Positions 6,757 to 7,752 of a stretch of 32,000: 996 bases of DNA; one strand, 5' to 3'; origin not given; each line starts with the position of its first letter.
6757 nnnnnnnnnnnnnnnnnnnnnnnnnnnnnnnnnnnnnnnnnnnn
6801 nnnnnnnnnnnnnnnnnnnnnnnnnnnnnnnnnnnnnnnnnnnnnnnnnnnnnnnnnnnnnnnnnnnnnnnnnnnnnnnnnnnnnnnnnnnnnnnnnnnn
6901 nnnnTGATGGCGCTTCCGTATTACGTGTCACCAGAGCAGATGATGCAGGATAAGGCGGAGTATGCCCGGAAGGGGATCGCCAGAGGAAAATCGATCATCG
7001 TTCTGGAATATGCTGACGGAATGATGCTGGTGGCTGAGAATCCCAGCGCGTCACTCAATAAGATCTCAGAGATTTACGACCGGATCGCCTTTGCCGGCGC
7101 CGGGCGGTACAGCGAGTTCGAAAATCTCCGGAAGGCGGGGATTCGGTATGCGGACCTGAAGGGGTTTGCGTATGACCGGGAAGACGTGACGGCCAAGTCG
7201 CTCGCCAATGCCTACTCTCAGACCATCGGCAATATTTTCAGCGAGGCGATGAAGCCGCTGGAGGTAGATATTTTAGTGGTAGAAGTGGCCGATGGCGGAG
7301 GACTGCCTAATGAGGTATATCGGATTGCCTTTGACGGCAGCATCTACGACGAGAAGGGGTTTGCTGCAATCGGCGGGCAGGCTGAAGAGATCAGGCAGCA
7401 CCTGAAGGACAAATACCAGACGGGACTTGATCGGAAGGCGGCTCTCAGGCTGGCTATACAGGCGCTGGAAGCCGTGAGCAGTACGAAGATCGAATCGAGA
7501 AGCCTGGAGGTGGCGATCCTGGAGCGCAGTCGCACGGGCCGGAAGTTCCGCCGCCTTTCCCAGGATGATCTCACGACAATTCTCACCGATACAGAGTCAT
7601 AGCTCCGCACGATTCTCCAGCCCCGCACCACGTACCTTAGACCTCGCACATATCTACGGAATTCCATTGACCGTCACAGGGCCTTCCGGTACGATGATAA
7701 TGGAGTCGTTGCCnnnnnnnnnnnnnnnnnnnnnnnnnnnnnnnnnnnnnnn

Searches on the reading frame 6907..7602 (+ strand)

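Call 61: search_protein_families(library=pfam, proteins=[window:6907-7602:+], max_evalue=0.00001)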
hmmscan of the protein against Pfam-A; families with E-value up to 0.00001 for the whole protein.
window:6907-7602:+ (231 aa): 1 family
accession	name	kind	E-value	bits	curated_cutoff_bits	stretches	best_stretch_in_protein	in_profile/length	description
PF00227.31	Proteasome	-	1e-20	74.6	22.4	1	25-204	2-188/189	Proteasome subunit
